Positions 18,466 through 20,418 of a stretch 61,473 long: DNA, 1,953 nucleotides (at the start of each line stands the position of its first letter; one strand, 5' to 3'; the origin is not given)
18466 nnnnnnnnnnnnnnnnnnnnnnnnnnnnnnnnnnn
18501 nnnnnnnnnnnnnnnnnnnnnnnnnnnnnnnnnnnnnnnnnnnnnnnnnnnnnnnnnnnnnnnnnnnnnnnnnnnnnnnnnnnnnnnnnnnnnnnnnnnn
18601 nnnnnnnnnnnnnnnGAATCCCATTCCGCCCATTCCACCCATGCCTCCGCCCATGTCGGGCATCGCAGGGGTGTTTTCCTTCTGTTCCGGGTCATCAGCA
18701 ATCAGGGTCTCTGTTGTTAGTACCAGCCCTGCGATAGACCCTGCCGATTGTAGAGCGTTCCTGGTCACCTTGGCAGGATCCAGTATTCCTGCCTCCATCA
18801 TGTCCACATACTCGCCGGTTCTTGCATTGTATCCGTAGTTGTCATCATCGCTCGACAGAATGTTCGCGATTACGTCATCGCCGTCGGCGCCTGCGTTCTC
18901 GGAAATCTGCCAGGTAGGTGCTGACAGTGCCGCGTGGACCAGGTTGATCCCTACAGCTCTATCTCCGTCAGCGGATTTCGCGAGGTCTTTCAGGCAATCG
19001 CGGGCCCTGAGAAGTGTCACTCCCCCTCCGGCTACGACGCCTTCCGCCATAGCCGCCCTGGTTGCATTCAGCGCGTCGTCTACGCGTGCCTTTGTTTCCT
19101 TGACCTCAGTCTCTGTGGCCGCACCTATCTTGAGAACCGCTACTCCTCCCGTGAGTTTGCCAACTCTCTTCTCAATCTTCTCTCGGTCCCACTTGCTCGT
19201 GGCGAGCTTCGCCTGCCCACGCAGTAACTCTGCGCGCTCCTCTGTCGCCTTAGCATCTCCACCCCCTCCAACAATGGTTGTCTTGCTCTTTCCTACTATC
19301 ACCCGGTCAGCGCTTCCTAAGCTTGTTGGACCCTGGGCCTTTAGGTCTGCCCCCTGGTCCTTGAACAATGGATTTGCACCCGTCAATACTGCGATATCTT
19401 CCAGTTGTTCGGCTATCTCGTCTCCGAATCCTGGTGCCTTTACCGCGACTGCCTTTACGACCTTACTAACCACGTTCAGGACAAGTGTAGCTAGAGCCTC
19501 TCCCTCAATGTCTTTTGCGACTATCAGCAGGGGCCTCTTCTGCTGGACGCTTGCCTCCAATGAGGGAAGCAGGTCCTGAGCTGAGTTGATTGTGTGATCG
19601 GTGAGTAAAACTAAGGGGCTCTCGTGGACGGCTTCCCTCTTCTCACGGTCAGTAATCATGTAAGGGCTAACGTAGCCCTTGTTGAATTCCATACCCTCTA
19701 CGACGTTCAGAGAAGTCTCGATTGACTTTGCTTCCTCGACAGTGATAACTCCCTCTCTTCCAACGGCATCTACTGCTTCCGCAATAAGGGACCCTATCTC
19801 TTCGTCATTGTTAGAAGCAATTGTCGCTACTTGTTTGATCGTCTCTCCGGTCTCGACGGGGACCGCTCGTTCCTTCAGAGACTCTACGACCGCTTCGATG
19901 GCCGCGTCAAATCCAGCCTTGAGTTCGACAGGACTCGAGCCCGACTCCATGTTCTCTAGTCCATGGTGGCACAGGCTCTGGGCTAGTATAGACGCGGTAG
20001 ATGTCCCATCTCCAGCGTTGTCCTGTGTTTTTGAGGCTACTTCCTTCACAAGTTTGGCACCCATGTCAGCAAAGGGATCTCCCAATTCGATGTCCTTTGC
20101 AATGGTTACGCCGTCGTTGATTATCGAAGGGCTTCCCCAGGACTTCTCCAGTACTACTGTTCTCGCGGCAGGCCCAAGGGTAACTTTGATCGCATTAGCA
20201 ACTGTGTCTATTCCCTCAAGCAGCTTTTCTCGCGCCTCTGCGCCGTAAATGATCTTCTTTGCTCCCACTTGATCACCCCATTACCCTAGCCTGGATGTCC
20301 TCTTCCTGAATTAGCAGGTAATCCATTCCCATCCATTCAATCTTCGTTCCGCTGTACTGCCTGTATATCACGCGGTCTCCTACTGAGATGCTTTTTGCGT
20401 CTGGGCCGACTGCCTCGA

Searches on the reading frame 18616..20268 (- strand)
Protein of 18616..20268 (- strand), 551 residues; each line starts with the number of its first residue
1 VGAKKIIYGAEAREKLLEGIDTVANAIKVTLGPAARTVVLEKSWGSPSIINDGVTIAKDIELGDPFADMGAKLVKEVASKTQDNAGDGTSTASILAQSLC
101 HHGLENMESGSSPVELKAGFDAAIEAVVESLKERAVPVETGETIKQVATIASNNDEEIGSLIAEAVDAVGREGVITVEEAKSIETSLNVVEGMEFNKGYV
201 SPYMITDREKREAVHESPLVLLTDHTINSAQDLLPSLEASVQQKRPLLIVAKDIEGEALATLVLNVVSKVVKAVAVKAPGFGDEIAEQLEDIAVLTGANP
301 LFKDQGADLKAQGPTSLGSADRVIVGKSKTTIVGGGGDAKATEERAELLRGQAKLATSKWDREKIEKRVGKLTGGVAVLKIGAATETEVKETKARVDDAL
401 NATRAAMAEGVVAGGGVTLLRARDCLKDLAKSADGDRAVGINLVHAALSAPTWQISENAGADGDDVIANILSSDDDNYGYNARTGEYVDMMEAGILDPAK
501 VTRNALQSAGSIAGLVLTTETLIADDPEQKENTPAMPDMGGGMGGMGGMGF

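Call 7: search_protein_families(library=pfam, proteins=[window:18616-20268:-], max_evalue=0.1)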
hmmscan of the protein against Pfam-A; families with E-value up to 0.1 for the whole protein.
window:18616-20268:- (551 aa): 2 families
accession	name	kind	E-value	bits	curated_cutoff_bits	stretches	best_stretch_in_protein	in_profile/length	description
PF00118.29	Cpn60_TCP1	-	3.9e-74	250.6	34.3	1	23-526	1-489/490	TCP-1/cpn60 chaperonin family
PF22061.2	CSN7_HB_subdom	-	0.091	13.1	21.8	0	429-451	6-26/32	CSN7 helical bundle subdomain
